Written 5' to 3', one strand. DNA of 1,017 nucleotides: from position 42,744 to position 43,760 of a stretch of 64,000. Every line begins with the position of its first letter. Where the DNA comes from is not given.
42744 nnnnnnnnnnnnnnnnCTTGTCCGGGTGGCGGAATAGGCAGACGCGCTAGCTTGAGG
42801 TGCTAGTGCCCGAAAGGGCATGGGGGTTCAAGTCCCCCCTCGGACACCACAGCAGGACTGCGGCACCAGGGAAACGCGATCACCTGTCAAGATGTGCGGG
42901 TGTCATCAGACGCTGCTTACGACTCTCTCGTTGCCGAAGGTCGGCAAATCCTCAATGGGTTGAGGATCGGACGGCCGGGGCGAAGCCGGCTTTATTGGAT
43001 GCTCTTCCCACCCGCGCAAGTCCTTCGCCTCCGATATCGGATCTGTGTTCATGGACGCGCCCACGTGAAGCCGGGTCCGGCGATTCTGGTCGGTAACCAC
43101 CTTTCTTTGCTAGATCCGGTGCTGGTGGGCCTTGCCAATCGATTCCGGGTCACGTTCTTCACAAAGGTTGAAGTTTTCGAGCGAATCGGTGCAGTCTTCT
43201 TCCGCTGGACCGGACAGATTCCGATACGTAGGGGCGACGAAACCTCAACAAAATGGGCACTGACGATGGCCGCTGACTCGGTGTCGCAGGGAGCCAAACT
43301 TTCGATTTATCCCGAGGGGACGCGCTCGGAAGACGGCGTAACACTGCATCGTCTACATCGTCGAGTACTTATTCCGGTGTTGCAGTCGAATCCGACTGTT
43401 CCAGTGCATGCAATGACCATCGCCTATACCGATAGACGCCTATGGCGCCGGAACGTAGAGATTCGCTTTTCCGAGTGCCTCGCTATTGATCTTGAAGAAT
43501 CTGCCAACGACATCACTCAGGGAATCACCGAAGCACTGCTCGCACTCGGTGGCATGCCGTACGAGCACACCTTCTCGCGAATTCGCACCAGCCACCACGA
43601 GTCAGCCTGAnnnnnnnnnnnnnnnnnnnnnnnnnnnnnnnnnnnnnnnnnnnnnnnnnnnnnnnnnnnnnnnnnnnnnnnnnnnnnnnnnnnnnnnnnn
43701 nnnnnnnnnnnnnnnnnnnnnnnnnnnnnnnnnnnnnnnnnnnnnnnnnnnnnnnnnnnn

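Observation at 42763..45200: tRNA-Leu-adjacent, apparently lower-GC four-gene set built from acyl/aminoacyl-transfer enzymes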

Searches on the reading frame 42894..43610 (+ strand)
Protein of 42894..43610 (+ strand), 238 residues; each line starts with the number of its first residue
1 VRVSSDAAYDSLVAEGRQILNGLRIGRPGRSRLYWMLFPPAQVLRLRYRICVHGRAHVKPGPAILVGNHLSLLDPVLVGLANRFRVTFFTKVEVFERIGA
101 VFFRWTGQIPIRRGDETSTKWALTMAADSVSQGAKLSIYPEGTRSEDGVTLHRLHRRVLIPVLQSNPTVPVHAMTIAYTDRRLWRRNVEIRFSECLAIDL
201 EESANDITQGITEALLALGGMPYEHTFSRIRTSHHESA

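Call 4: search_protein_families(library=pfam, proteins=[window:42894-43610:+], max_evalue=0.01)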
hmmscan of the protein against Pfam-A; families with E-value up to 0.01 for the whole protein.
window:42894-43610:+ (238 aa): 1 family
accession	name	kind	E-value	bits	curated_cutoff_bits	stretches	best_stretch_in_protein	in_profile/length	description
PF01553.26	Acyltransferase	-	6.7e-15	55.5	23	1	49-153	1-110/132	Acyltransferase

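Call 5: search_protein_families(library=ncbifam, proteins=[window:42894-43610:+], max_evalue=0.01)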
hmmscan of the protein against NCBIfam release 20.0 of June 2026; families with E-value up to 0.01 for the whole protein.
window:42894-43610:+ (238 aa): 6 families
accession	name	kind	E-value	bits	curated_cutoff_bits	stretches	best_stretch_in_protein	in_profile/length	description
NF006386.0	PRK08633.1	equivalog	1.2e-12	46.4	1221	1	42-149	421-527/1147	acyl-[ACP]--phospholipid O-acyltransferase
TIGR00530.1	AGP_acyltrn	subfamily_domain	2.2e-12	46.8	102.95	1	54-152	8-108/130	1-acylglycerol-3-phosphate O-acyltransferase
NF052552.1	LyOrLpactfOlsARHOCB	equivalog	2.2e-06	26.9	300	1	43-149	72-171/271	lyso-ornithine lipid O-acyltransferase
NF052553.1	LyOrLpactfOlsABRUA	equivalog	3.1e-06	26.5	300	1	46-179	51-186/263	lyso-ornithine lipid O-acyltransferase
NF005291.0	PRK06814.1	equivalog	6.5e-05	21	1349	1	43-145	434-535/1140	acyl-[ACP]--phospholipid O-acyltransferase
NF005959.0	PRK08043.1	equivalog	0.0061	14.8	886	1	42-148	8-112/719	bifunctional acyl-ACP--phospholipid O-acyltransferase/long-chain-fatty-acid--ACP ligase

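Call 23: find_homologous_proteins(query=window:42894-43610:+)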
Query window:42894-43610:+ (238 aa): 696 proteins with E <= 0.001 among 1679 candidates; the best 120 are listed.
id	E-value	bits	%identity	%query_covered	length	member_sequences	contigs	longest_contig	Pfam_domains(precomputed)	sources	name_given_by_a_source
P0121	2.6e-150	516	97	100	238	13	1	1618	PF01553.27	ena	-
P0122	2.6e-129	448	83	99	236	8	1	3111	PF01553.27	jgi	jgi:1-acyl-sn-glycerol-3-phosphate acyltransferase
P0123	1.3e-125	436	82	99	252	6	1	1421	PF01553.27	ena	-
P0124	3.9e-124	431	82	100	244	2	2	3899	PF01553.27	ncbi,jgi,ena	jgi:1-acyl-sn-glycerol-3-phosphate acyltransferase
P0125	5.3e-124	430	82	99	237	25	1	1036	PF01553.27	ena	-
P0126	3.3e-98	346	68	97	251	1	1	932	PF01553.27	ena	-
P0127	3.9e-98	346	67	99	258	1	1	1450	PF01553.27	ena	-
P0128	1.6e-94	334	65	93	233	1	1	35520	PF01553.27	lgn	-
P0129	9.0e-94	331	64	93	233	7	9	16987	PF01553.27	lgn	-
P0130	1.1e-93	331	64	93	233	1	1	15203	PF01553.27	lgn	-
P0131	7.9e-93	328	65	95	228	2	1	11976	PF01553.27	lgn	-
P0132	8.2e-93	328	65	93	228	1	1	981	PF01553.27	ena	-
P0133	2.2e-92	327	65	93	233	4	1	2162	PF01553.27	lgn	-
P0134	2.5e-92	327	84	73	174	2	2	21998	PF01553.27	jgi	-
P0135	3.4e-92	326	68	93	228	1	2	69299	PF01553.27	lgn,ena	-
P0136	2.7e-90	320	82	73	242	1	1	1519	PF01553.27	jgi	jgi:hypothetical protein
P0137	1.8e-87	311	62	94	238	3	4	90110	PF01553.27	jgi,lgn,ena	-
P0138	5.1e-85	303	60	96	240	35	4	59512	PF01553.27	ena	-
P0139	7.2e-85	302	61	97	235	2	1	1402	PF01553.27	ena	-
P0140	4.0e-84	300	59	96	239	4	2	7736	PF01553.27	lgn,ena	-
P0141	5.5e-84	299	60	94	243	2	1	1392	PF01553.27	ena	-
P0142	2.5e-83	297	60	93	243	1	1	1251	PF01553.27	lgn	-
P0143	4.0e-83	297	59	94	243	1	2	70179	PF01553.27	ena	-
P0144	7.4e-83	296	58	96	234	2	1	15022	PF01553.27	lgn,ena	-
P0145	7.4e-83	296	58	97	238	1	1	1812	PF01553.27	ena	-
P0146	1.4e-82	295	60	93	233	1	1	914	PF01553.27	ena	-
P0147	1.5e-82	295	61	94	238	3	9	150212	PF01553.27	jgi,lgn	jgi:1-acyl-sn-glycerol-3-phosphate acyltransferase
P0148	2.1e-82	294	66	84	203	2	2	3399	PF01553.27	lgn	-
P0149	1.2e-81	292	59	96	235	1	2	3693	PF01553.27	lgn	-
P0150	2.2e-81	291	56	95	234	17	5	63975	PF01553.27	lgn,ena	-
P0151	5.4e-81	290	57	96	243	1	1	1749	PF01553.27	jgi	-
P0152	6.8e-81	289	58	96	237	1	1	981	PF01553.27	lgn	-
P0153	1.4e-80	288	59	94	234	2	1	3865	PF01553.27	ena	-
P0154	2.1e-80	288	57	94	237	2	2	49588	PF01553.27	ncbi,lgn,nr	ncbi:MAG: hypothetical protein GC156_15975 [Actinomycetales bacterium]|nr:hypothetical protein [Acti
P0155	2.4e-80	287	55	95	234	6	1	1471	PF01553.27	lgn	-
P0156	4.1e-80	287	60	94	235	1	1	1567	PF01553.27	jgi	jgi:1-acyl-sn-glycerol-3-phosphate acyltransferase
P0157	5.7e-80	286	55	95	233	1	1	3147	PF01553.27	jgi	jgi:1-acyl-sn-glycerol-3-phosphate acyltransferase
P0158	8.8e-80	286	57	96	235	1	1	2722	PF01553.27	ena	-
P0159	1.6e-78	281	56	95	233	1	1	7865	PF01553.27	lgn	-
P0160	4.0e-78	280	57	93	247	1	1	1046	PF01553.27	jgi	jgi:1-acyl-sn-glycerol-3-phosphate acyltransferase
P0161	7.1e-78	279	57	95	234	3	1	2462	PF01553.27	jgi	jgi:1-acyl-sn-glycerol-3-phosphate acyltransferase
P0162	3.7e-77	277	59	93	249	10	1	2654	PF01553.27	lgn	-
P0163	5.3e-77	277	57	93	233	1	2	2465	PF01553.27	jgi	jgi:1-acyl-sn-glycerol-3-phosphate acyltransferase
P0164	3.8e-76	274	54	95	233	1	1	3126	PF01553.27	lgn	-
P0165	1.5e-75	272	58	93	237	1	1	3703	PF01553.27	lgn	-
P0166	2.8e-75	271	55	93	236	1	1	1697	PF01553.27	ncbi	-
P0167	1.0e-74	269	56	96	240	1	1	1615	PF01553.27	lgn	-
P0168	1.1e-74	269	57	90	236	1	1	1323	PF01553.27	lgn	-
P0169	1.3e-74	269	55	96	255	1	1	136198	PF01553.27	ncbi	-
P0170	1.4e-74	269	55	93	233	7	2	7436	PF01553.27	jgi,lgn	jgi:1-acyl-sn-glycerol-3-phosphate acyltransferase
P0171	8.8e-74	266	56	93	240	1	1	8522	PF01553.27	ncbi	-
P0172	1.2e-73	266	53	96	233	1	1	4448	PF01553.27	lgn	-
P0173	2.3e-73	265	54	95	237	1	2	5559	PF01553.27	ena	-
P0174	2.8e-73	264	53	95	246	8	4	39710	PF01553.27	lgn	-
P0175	4.2e-73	264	54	91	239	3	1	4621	PF01553.27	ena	-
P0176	4.3e-73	264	56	93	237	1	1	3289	PF01553.27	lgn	-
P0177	5.7e-73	263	54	93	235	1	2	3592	PF01553.27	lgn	-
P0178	6.7e-73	263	56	93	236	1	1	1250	PF01553.27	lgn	-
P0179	1.6e-72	262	56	94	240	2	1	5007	PF01553.27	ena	-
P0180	2.9e-72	261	53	95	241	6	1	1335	PF01553.27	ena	-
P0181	3.7e-72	261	52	94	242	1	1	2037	PF01553.27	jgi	jgi:1-acyl-sn-glycerol-3-phosphate acyltransferase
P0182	3.8e-72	261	58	94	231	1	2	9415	PF01553.27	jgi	-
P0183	4.0e-72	261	54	96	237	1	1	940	PF01553.27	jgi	jgi:1-acyl-sn-glycerol-3-phosphate acyltransferase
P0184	7.1e-72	260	54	96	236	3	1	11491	PF01553.27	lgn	-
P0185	9.2e-72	259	54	96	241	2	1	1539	PF01553.27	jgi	-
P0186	9.5e-72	259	53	96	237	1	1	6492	PF01553.27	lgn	-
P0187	9.6e-72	259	55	93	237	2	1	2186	PF01553.27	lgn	-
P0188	9.7e-72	259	53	96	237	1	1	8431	PF01553.27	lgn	-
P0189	1.1e-71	259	54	93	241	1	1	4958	PF01553.27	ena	-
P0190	2.1e-71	258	52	97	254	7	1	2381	PF01553.27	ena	-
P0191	2.5e-71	258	55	95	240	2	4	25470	PF01553.27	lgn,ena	-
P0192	2.7e-71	258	54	95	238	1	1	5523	PF01553.27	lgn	-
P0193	2.9e-71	258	55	96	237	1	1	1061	PF01553.27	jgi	jgi:1-acyl-sn-glycerol-3-phosphate acyltransferase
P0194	3.4e-71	258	54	93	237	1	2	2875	PF01553.27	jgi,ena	-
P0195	4.0e-71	257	55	93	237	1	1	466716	PF01553.27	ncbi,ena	-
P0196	4.6e-71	257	53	95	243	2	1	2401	PF01553.27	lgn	-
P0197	4.7e-71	257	53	94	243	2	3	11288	PF01553.27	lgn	-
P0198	5.7e-71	257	53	93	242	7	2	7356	PF01553.27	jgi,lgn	jgi:1-acyl-sn-glycerol-3-phosphate acyltransferase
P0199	6.9e-71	256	53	94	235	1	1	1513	PF01553.27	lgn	-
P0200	1.1e-70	256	54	94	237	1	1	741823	PF01553.27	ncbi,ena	-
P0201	1.4e-70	256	54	93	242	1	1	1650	PF01553.27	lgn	-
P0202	1.5e-70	255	53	96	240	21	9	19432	PF01553.27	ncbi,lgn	-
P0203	1.7e-70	255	55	93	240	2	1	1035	PF01553.27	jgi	jgi:1-acyl-sn-glycerol-3-phosphate acyltransferase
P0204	1.7e-70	255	55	93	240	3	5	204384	PF01553.27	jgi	jgi:1-acyl-sn-glycerol-3-phosphate acyltransferase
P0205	1.8e-70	255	53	96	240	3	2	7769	PF01553.27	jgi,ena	jgi:1-acyl-sn-glycerol-3-phosphate acyltransferase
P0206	2.0e-70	255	53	95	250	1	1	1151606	PF01553.27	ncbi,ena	-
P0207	2.5e-70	255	52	95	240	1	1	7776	PF01553.27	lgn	-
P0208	2.8e-70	255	53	95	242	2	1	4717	PF01553.27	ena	-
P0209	2.8e-70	254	52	96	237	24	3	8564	PF01553.27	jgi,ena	jgi:1-acyl-sn-glycerol-3-phosphate acyltransferase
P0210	3.2e-70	254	54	96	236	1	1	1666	PF01553.27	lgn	-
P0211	3.4e-70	254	52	96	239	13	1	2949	PF01553.27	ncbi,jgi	jgi:1-acyl-sn-glycerol-3-phosphate acyltransferase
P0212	3.5e-70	254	52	95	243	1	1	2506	PF01553.27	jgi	jgi:1-acyl-sn-glycerol-3-phosphate acyltransferase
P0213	5.1e-70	254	53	93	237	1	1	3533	PF01553.27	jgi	jgi:1-acyl-sn-glycerol-3-phosphate acyltransferase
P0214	7.0e-70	253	55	93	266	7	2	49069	PF01553.27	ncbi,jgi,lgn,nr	ncbi:MAG: 1-acyl-sn-glycerol-3-phosphate acyltransferase [Candidatus Nanopelagicales bacterium]|jgi:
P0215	7.2e-70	253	53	93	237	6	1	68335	PF01553.27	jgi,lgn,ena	-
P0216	9.2e-70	253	53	93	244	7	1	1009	PF01553.27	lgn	-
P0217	9.5e-70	253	51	96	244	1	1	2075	PF01553.27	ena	-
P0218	1.1e-69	253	56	93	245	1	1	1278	PF01553.27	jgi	jgi:1-acyl-sn-glycerol-3-phosphate acyltransferase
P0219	1.5e-69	252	53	93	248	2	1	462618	PF01553.27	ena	-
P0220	1.7e-69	252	54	95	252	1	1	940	PF01553.27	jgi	jgi:1-acyl-sn-glycerol-3-phosphate acyltransferase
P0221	1.7e-69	252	53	93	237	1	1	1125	PF01553.27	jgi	jgi:1-acyl-sn-glycerol-3-phosphate acyltransferase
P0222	1.9e-69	252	58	79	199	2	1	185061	PF01553.27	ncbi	-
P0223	2.6e-69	251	55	93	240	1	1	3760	PF01553.27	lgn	-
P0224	2.6e-69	251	55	93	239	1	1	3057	PF01553.27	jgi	jgi:1-acyl-sn-glycerol-3-phosphate acyltransferase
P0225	3.0e-69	251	52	96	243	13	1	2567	PF01553.27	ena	-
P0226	3.1e-69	251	53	93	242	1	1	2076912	PF01553.27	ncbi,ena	-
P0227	3.4e-69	251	55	93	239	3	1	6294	PF01553.27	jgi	jgi:1-acyl-sn-glycerol-3-phosphate acyltransferase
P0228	3.5e-69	251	53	93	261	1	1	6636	PF01553.27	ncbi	-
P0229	3.6e-69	251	51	95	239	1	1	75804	PF01553.27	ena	-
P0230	4.4e-69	251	49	99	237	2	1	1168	PF01553.27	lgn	-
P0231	4.5e-69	251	51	95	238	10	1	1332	PF01553.27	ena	-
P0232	5.1e-69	250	52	95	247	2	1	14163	PF01553.27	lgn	-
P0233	5.6e-69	250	53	96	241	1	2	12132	PF01553.27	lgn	-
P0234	5.7e-69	250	55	93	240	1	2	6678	PF01553.27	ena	-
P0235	6.0e-69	250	51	100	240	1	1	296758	PF01553.27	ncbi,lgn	-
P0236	8.0e-69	250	53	94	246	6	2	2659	PF01553.27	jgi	-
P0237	8.6e-69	250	52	93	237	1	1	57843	PF01553.27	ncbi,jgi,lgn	jgi:1-acyl-sn-glycerol-3-phosphate acyltransferase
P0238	1.0e-68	249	53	96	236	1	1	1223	PF01553.27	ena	-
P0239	1.3e-68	249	53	93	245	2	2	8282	PF01553.27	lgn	-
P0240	1.4e-68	249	54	93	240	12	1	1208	PF01553.27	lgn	-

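Call 25: find_related_loci(query=A2, collection=metagenome_contigs, flank=5000)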
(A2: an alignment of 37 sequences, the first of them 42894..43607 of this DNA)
Query A2 (238 aa) in metagenome_contigs; peptide patterns used: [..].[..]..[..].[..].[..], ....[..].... (x = any residue, [..] = any of these).
232 stretches matched a pattern; 125 encode a relative of the query (tblastn E <= 1e-3); the best 80 are kept; 80 distinct loci.
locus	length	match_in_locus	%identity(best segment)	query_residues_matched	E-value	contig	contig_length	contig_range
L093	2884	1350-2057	94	3-238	6e-157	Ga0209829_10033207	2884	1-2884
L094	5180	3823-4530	93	3-238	9e-151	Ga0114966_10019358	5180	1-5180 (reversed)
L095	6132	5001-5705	85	3-237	7e-135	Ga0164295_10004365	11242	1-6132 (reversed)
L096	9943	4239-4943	85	3-237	7e-135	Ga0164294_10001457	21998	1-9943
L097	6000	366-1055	61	1-229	1e-91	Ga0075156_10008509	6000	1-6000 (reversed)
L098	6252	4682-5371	61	1-229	2e-91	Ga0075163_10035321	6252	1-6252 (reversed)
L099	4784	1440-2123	56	3-229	2e-87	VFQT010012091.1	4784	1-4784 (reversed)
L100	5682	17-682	58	9-229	1e-84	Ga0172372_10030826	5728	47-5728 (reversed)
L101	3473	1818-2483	58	9-229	4e-85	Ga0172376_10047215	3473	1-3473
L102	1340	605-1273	59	8-229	3e-86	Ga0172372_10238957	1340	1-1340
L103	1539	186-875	54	1-229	3e-81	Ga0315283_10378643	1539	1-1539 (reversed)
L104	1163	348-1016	53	8-229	4e-81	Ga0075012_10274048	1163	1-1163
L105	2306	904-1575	54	7-229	1e-77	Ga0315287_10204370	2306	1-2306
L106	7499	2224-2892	54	8-229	5e-75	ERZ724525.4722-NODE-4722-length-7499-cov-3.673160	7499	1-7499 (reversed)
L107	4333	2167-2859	52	9-238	1e-74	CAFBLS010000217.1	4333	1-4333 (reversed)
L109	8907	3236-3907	54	9-231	2e-74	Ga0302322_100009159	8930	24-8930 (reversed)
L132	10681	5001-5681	48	4-229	6e-68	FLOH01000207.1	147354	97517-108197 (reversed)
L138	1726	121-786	49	1-223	4e-70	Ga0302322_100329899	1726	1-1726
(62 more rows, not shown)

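Call 28: find_encoding_contigs(protein=P0135, flank=6000, max_places=1)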
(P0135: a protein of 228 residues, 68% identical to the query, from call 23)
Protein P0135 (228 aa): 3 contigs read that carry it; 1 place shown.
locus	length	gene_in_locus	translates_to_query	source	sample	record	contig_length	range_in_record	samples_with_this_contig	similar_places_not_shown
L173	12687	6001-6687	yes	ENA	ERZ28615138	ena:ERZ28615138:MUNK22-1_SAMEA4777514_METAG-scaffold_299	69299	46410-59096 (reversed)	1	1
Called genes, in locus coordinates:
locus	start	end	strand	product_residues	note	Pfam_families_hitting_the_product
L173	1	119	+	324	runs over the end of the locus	PF01544:CorA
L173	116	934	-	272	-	PF02673:BacA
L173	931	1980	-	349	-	PF00296:Bac_luciferase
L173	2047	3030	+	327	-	PF00248:Aldo_ket_red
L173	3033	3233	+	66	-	PF18963:DUF5703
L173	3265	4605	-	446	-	PF04389:Peptidase_M28 (weak), PF01546:Peptidase_M20, PF07687:M20_dimer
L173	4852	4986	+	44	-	-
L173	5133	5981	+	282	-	PF02567:PhzC-PhzF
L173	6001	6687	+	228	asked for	PF01553:Acyltransferase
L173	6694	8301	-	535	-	PF00990:GGDEF, PF00563:EAL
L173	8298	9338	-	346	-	PF13581:HATPase_c_2, PF02518:HATPase_c, PF07228:SpoIIE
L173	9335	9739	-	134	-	PF13581:HATPase_c_2, PF02518:HATPase_c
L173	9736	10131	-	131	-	PF01740:STAS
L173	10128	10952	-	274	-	PF00989:PAS, PF08448:PAS_4, PF13426:PAS_9, PF08447:PAS_3 (weak), PF01740:STAS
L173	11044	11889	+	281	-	PF00749:tRNA-synt_1c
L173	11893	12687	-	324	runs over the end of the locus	PF10094:DUF2332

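Call 29: find_encoding_contigs(protein=P0137, flank=6000, max_places=1)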
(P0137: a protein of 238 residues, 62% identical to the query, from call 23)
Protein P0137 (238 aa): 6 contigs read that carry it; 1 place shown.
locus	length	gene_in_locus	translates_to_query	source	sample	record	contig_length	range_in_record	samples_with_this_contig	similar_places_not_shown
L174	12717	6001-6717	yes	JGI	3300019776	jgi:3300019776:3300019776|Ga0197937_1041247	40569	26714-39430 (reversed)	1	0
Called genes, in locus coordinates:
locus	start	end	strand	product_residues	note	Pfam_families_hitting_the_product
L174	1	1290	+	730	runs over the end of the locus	PF01590:GAF, PF13185:GAF_2, PF00989:PAS, PF08447:PAS_3, PF08448:PAS_4, PF13426:PAS_9, PF00512:HisKA, PF02518:HATPase_c, +1 more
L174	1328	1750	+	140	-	PF01243:PNPOx_N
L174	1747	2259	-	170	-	PF00583:Acetyltransf_1, PF13527:Acetyltransf_9, PF13673:Acetyltransf_10 (weak), PF13508:Acetyltransf_7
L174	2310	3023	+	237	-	PF01553:Acyltransferase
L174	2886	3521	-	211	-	PF10502:Peptidase_S26 (weak)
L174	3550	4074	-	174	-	-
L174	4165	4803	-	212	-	PF12389:Peptidase_M73 (weak)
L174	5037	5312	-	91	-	-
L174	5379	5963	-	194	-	PF13548:DUF4126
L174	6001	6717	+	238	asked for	PF01553:Acyltransferase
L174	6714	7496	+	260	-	PF00749:tRNA-synt_1c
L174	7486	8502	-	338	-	PF10094:DUF2332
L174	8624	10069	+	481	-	-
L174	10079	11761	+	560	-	PF05960:DUF885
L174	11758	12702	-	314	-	PF03405:FA_desaturase_2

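Call 30: find_encoding_contigs(protein=P0214, flank=6000, max_places=1)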
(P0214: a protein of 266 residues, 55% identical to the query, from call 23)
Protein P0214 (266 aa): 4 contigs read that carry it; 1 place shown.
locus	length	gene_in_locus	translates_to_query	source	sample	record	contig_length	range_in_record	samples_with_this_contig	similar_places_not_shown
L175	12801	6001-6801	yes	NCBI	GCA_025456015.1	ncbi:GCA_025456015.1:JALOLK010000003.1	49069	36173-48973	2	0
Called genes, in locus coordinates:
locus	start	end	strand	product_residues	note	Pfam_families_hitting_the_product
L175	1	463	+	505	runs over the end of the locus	PF00106:adh_short, PF01370:Epimerase (weak), PF08659:KR, PF13561:adh_short_C2, PF10604:Polyketide_cyc2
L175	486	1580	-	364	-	PF10282:Lactonase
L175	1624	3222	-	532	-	PF00890:FAD_binding_2 (faint), PF01266:DAO (weak), PF01494:FAD_binding_3 (faint), PF01593:Amino_oxidase, PF03486:HI0933_like (faint), PF07992:Pyr_redox_2 (faint), PF12831:FAD_oxidored (faint), PF13450:NAD_binding_8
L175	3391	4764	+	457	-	PF03007:WS_DGAT_cat, PF06974:WS_DGAT_C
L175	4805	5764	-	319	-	PF08239:SH3_3, PF26571:VldE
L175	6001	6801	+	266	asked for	PF01553:Acyltransferase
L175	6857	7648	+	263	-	PF09990:DUF2231, PF00173:Cyt-b5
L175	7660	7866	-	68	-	PF08940:DUF1918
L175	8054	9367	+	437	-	PF14697:Fer4_21 (faint), PF00037:Fer4 (weak), PF12837:Fer4_6 (weak), PF13237:Fer4_10 (weak), PF12838:Fer4_7, PF13187:Fer4_9 (weak)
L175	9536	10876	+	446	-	PF04107:GCS2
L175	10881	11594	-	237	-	PF21537:DUF1980_C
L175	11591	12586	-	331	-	PF03773:ArsP_1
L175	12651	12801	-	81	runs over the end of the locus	PF00950:ABC-3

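Call 43: search_protein_families(library=padloc, proteins=[window:42894-43610:+], max_evalue=0.01)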
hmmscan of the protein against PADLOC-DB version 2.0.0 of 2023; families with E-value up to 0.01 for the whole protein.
window:42894-43610:+ (238 aa): 0 families

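Call 45: search_protein_families(library=pfam, proteins=[L132:5717-6697:-, L173:5133-5981:+], max_evalue=0.001)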
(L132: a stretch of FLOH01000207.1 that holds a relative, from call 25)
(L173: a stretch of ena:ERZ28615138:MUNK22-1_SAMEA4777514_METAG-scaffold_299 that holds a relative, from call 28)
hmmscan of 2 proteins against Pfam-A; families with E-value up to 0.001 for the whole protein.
L132:5717-6697:- (326 aa): 2 families
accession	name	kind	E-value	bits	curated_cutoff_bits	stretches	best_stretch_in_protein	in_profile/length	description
PF19279.4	YegS_C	-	1.6e-50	171.4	27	1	168-323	1-157/158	YegS C-terminal NAD kinase beta sandwich-like domain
PF00781.29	DAGK_cat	-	1.7e-25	89.5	23.6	1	30-151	1-119/125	Diacylglycerol kinase catalytic domain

L173:5133-5981:+ (282 aa): 1 family
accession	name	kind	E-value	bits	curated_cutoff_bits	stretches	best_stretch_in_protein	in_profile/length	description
PF02567.21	PhzC-PhzF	-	4e-49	168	27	1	12-278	1-281/281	Phenazine biosynthesis-like protein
